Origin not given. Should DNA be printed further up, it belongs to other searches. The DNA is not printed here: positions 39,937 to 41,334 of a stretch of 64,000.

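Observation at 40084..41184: PLP-dependent histidine decarboxylase homolog standing alone next to the pilus block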

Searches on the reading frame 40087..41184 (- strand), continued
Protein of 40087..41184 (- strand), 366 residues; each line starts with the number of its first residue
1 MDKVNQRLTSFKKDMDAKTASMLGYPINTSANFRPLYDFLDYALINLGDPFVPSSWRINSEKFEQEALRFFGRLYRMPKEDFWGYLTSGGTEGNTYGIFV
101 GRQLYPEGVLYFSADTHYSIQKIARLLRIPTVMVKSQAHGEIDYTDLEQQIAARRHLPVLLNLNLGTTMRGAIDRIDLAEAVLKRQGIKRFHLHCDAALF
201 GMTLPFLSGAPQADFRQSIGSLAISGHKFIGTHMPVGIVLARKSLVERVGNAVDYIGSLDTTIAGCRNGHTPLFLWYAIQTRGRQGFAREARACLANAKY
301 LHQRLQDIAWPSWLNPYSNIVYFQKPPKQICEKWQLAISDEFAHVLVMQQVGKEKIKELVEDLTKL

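Call 13: search_solved_structures(query=window:40087-41184:-, max_evalue=1e-20, show_alignments=5)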
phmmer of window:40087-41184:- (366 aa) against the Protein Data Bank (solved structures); distinct sequences matched with E-value up to 1e-20: 7.
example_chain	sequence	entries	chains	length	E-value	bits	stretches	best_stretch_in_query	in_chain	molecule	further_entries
8jij_A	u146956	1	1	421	4.2e-101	341.5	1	8-364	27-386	Serine decarboxylase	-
8jik_A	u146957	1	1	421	4.2e-101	341.5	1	8-364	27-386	Serine decarboxylase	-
8jg7_A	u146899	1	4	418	6.4e-101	340.9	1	8-365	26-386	Serine decarboxylase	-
7erv_A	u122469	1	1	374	4.9e-83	282.1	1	23-365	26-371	Histidine decarboxylase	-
7eru_A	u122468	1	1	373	2.4e-82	279.8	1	23-365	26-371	Histidine decarboxylase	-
7cig_A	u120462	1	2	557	3.6e-28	101.6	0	200-341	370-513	L-methionine decarboxylase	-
7cif_A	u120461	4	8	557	3.8e-28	101.5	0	200-341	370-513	L-methionine decarboxylase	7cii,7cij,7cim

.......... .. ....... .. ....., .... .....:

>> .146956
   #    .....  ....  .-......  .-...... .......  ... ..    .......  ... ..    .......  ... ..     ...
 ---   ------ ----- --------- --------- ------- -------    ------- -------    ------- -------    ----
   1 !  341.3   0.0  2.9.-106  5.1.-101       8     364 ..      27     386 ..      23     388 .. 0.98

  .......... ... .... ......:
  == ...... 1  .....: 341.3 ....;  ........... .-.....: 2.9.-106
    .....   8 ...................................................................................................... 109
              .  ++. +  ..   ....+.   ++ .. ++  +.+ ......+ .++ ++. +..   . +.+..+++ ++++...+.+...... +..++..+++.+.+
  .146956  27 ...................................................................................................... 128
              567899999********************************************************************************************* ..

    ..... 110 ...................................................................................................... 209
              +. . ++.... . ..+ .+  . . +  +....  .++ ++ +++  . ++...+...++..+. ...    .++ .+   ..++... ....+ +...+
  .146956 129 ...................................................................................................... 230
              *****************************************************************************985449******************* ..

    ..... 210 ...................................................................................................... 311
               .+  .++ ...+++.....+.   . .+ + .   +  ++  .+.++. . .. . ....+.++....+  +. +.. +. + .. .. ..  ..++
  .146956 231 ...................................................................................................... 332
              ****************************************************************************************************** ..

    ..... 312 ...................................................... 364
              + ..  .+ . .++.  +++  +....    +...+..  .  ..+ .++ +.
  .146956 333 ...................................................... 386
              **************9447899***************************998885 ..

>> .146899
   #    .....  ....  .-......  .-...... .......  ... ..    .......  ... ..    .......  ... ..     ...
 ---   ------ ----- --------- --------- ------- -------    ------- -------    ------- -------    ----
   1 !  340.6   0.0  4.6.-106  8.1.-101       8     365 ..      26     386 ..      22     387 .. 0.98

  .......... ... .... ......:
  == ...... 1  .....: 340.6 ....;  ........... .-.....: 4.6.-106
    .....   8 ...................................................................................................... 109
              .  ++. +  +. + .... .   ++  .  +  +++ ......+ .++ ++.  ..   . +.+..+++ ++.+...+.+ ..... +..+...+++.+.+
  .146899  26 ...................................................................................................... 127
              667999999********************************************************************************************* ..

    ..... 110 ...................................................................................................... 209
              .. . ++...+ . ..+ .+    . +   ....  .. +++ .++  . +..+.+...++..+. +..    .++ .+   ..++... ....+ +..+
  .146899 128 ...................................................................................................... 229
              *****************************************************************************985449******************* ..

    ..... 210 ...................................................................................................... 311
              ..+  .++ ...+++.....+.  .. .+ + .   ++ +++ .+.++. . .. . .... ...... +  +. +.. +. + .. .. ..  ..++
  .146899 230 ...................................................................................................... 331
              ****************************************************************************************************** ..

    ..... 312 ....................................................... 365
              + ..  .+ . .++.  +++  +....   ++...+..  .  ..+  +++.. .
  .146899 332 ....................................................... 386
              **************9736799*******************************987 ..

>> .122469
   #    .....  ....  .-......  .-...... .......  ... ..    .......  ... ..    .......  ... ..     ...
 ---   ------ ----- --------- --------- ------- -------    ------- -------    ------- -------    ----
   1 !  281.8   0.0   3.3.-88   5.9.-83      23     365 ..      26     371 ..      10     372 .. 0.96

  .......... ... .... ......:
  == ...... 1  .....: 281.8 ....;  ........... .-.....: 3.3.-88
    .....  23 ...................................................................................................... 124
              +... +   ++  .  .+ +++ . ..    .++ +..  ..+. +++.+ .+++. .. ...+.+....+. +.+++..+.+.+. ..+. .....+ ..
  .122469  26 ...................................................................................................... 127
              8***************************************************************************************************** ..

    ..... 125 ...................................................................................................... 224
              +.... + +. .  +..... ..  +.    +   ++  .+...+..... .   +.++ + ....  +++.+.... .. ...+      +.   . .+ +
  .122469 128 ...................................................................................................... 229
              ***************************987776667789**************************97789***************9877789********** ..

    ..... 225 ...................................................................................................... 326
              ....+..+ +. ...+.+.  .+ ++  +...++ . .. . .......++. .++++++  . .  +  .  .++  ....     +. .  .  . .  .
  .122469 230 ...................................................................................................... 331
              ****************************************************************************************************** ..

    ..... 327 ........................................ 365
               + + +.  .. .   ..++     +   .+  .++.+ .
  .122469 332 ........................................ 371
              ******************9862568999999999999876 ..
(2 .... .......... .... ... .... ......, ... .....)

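Call 15: find_encoding_contigs(protein=P0001, flank=10000, max_places=3)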
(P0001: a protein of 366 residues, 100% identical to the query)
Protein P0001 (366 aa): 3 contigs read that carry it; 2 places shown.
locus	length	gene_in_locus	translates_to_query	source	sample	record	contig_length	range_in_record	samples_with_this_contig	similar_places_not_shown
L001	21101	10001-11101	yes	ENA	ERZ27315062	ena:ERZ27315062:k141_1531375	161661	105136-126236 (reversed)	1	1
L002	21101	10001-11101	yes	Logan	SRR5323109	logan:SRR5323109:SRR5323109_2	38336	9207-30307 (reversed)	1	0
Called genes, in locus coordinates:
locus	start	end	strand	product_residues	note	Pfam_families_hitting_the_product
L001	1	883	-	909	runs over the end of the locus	PF00912:Transgly, PF00905:Transpeptidase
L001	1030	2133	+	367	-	PF00579:tRNA-synt_1b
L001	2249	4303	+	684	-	PF17191:RecG_wedge, PF00270:DEAD, PF04851:ResIII, PF00271:Helicase_C, PF22590:Cas3-like_C_2 (weak)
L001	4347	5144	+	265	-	-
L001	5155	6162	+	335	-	PF11104:PilM_2, PF14450:FtsA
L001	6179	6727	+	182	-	-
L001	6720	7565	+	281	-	-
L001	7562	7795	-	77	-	PF13083:KH_KhpA-B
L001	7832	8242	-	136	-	PF00886:Ribosomal_S16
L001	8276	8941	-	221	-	PF14622:Ribonucleas_3_3, PF22935:RM44_endonuclase (faint), PF00636:Ribonuclease_3, PF00035:dsrm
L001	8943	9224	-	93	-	PF00550:PP-binding (weak)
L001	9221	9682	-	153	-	PF01029:NusB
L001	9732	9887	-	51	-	-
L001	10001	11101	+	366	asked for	PF00282:Pyridoxal_deC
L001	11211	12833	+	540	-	-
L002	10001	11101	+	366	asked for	PF00282:Pyridoxal_deC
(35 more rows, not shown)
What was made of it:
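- The identical protein is found in two independent datasets, ENA ERZ27315062 and Logan SRR5323109 (call 15).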

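Call 16: find_encoding_contigs(protein=P0009, flank=10000, max_places=3)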
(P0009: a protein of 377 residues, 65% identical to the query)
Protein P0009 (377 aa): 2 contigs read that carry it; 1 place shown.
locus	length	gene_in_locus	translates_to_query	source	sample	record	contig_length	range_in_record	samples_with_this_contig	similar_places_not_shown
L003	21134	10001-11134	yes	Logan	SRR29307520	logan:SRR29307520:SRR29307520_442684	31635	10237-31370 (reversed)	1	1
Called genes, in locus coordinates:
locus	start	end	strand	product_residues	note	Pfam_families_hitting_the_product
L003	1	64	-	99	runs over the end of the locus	PF00708:Acylphosphatase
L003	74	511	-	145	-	-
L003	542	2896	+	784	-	PF26449:DUF8128, PF02534:T4SS-DNA_transf (faint), PF01935:DUF87 (weak), PF10412:TrwB_AAD_bind (weak)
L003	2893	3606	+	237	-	PF00970:FAD_binding_6, PF00175:NAD_binding_1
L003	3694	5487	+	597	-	PF00202:Aminotran_3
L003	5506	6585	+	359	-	-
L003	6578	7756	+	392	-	PF02746:MR_MLE_N, PF13378:MR_MLE_C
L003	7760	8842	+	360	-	PF01546:Peptidase_M20, PF07687:M20_dimer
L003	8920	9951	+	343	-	PF02746:MR_MLE_N (weak), PF13378:MR_MLE_C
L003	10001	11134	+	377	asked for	PF00155:Aminotran_1_2 (faint), PF00282:Pyridoxal_deC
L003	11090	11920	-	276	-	-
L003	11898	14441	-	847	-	-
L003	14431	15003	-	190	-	-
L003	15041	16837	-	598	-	-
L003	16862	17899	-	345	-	PF01522:Polysacc_deac_1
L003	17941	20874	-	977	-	-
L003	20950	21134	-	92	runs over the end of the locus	-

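Call 17: find_encoding_contigs(protein=P0015, flank=10000, max_places=3)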
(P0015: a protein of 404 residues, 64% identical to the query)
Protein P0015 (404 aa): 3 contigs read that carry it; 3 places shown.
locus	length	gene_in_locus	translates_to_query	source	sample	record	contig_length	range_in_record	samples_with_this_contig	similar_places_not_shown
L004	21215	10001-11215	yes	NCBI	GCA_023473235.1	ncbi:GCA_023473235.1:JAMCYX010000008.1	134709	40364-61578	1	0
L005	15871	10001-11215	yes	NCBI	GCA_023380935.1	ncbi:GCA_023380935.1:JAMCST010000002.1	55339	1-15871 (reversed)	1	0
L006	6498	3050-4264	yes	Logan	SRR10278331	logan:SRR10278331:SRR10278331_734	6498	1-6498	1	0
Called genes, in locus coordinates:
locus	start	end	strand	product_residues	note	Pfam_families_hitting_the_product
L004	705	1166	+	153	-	PF02661:Fic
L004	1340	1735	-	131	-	PF01797:Y1_Tnp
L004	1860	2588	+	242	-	PF13529:Peptidase_C39_2 (weak), PF09778:Guanylate_cyc_2 (faint)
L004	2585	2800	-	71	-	-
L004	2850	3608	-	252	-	PF00596:Aldolase_II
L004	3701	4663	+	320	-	PF04055:Radical_SAM, PF13186:SPASM (weak)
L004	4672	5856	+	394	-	PF01053:Cys_Met_Meta_PP, PF00155:Aminotran_1_2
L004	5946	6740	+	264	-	PF00596:Aldolase_II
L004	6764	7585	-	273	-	PF01636:APH, PF19974:TCAD9 (weak)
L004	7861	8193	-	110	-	-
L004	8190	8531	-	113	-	PF18924:DUF5674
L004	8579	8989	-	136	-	-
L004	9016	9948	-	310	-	PF00056:Ldh_1_N, PF02866:Ldh_1_C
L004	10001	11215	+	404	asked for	PF00282:Pyridoxal_deC, PF00155:Aminotran_1_2 (faint)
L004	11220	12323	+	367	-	PF13167:GTP-bdg_N, PF16360:GTP-bdg_M, PF03193:RsgA_GTPase (faint), PF01926:MMR_HSR1, PF02421:FeoB_N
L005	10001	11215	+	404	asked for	PF00282:Pyridoxal_deC, PF00155:Aminotran_1_2 (faint)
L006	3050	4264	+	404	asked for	PF00282:Pyridoxal_deC, PF00155:Aminotran_1_2 (faint)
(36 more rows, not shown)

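Call 19: search_dna_similar(query=window:40087-41184:-, collection=plasmids, mode=protein, max_rows=40, rows=spread)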
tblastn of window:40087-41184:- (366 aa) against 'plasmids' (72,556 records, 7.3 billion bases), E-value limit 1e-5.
Records with a match: 101; places in all: 107; records where one place covers at least 80% of the query: 82.
Best place of each record, by identity: <60% 101.
By first word of the organism name: Streptomyces 38; Vibrio 16; Klebsiella 13; Escherichia 6; Sinorhizobium 4; Acinetobacter 3; Rhizobium 2; Streptantibioticus 2; Nostoc 2; Persicobacter 2; and 11 more.
By predicted mobility (MOB-suite, as given by PLSDB): non-mobilizable 64; conjugative 21; mobilizable 16.
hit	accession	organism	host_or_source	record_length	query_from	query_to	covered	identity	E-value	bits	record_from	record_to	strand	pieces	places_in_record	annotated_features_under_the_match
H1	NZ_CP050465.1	Vibrio campbellii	single cell,seawater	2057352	7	363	98%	40.1%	2e-93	312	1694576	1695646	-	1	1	none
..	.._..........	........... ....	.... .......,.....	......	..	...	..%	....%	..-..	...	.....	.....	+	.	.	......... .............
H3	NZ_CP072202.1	Klebsiella pneumoniae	Homo sapiens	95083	23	363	93%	41.0%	1e-82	281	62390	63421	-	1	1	histidine decarboxylase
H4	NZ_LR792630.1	Klebsiella pneumoniae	Homo sapiens,blood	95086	23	363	93%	41.0%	1e-82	281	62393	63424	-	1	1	histidine decarboxylase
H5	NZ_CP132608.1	Klebsiella pneumoniae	Homo sapiens,respiratory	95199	23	363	93%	41.0%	1e-82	281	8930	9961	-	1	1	histidine decarboxylase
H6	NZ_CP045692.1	Klebsiella pneumoniae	Homo sapiens,blood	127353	23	363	93%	41.0%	1e-82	281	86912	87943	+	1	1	histidine decarboxylase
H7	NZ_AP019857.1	Escherichia coli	Homo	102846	23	363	93%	40.7%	5e-80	273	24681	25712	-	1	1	histidine decarboxylase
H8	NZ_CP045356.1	Vibrio sp. THAF64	pure culture,Surface of a sandy ...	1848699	6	363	98%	38.7%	1e-84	287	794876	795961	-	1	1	none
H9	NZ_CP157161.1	Escherichia coli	culture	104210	23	363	93%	40.4%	8e-80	273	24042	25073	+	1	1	none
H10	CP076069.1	Vibrio anguillarum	diseased fish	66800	23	363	93%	39.4%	5e-69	288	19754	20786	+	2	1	none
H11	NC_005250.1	Vibrio anguillarum 775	-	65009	23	363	93%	39.2%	1e-82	281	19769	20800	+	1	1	histidine decarboxylase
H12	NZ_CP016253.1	Vibrio anguillarum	-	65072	23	363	93%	39.2%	1e-82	281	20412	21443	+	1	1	histidine decarboxylase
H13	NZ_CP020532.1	Vibrio anguillarum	seabass,cell culture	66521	23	363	93%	39.2%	1e-82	281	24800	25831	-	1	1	histidine decarboxylase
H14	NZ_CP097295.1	Vibrio sp. J383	Atlantic salmon,Tissue sample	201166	23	363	93%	39.2%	1e-82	281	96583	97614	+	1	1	histidine decarboxylase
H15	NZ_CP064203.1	Acinetobacter baumannii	Homo sapiens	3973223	23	363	93%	39.0%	5e-80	273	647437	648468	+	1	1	none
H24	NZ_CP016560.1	Streptomyces clavuligerus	-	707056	8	365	98%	27.2%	4e-34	140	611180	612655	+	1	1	pyridoxal-dependent decarboxylase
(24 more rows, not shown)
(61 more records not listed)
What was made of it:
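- It is 38-41 % identical to proven HDCs over the full length (calls 13, 19).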

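Call 20: get_annotated_region(hit=H11, flank=4000)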
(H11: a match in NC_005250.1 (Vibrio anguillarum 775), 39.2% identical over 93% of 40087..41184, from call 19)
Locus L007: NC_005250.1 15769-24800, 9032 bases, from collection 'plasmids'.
description: Vibrio anguillarum 775 plasmid pJM1, complete sequence
organism: Vibrio anguillarum 775 (NCBI taxid 882102)
taxonomy: Bacteria; Pseudomonadota; Gammaproteobacteria; Vibrionales; Vibrionaceae; Vibrio; Vibrio anguillarum; Vibrio anguillarum 775
host: -; source: -; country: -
typing (MOB-suite, as given by PLSDB): non-mobilizable; replicon rep_cluster_1317
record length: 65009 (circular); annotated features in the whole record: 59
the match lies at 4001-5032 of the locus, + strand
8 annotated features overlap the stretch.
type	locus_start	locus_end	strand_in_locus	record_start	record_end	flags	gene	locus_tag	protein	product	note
CDS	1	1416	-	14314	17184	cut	angN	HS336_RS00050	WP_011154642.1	multifunctional 2,3-dihydroxybenzoyl-L-cysteine cyclase AngN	-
CDS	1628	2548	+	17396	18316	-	-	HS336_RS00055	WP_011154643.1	IS5-like element ISVa2 family transposase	GO:0006313 - DNA transposition [Evidence IEA]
CDS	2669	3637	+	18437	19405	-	-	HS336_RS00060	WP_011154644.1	IS30 family transposase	-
CDS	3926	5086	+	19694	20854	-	-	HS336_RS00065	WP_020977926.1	histidine decarboxylase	-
CDS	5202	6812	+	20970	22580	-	-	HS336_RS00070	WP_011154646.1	ABC transporter ATP-binding protein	-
CDS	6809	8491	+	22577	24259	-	-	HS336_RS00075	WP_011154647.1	ABC transporter ATP-binding protein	-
CDS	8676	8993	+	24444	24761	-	-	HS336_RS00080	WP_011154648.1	hypothetical protein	-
CDS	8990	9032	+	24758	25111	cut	tnpB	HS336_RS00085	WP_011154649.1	IS66 family insertion sequence element accessory protein TnpB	-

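Call 21: get_annotated_region(hit=H3, flank=5000)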
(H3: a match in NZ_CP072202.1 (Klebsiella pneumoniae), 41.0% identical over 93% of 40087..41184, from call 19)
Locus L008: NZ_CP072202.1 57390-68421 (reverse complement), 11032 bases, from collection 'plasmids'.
description: Klebsiella pneumoniae strain B5055 plasmid unnamed2, complete sequence
organism: Klebsiella pneumoniae (NCBI taxid 573)
taxonomy: Bacteria; Pseudomonadota; Gammaproteobacteria; Enterobacterales; Enterobacteriaceae; Klebsiella; Klebsiella pneumoniae
host: -; source: Homo sapiens; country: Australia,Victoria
typing (MOB-suite, as given by PLSDB): conjugative; replicon IncFIA,IncFII,rep_cluster_2183; relaxase MOBF,MOBF; mating-pair formation MPF_F
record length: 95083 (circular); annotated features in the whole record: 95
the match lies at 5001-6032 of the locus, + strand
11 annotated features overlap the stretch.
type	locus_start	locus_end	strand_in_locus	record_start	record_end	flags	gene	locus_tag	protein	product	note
CDS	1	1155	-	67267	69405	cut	-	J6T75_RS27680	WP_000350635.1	AAA family ATPase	-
CDS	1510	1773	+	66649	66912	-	-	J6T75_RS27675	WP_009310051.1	hypothetical protein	-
CDS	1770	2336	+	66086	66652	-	-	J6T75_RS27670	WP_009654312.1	hypothetical protein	-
CDS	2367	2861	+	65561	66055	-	-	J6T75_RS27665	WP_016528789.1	hypothetical protein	-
CDS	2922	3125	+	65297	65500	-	-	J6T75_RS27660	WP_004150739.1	HHA domain-containing protein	-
CDS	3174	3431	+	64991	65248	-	-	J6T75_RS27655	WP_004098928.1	hypothetical protein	-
CDS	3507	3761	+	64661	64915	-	-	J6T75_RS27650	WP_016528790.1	hypothetical protein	-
CDS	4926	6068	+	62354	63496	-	-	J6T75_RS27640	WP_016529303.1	histidine decarboxylase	-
CDS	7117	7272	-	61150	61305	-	-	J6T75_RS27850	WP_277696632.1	hypothetical protein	-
CDS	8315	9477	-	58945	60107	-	-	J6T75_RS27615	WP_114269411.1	IS3 family transposase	-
CDS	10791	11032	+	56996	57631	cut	hxsA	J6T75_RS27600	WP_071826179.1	His-Xaa-Ser repeat protein HxsA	-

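Call 22: get_annotated_region(hit=H1, flank=5000)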
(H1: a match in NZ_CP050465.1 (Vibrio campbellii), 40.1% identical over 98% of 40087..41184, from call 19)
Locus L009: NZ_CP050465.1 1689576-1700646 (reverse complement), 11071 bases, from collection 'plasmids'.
description: Vibrio campbellii strain LJC015 plasmid unnamed1, complete sequence
organism: Vibrio campbellii (NCBI taxid 680)
taxonomy: Bacteria; Pseudomonadota; Gammaproteobacteria; Vibrionales; Vibrionaceae; Vibrio; Vibrio campbellii
host: -; source: single cell,seawater; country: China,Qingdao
typing (MOB-suite, as given by PLSDB): non-mobilizable
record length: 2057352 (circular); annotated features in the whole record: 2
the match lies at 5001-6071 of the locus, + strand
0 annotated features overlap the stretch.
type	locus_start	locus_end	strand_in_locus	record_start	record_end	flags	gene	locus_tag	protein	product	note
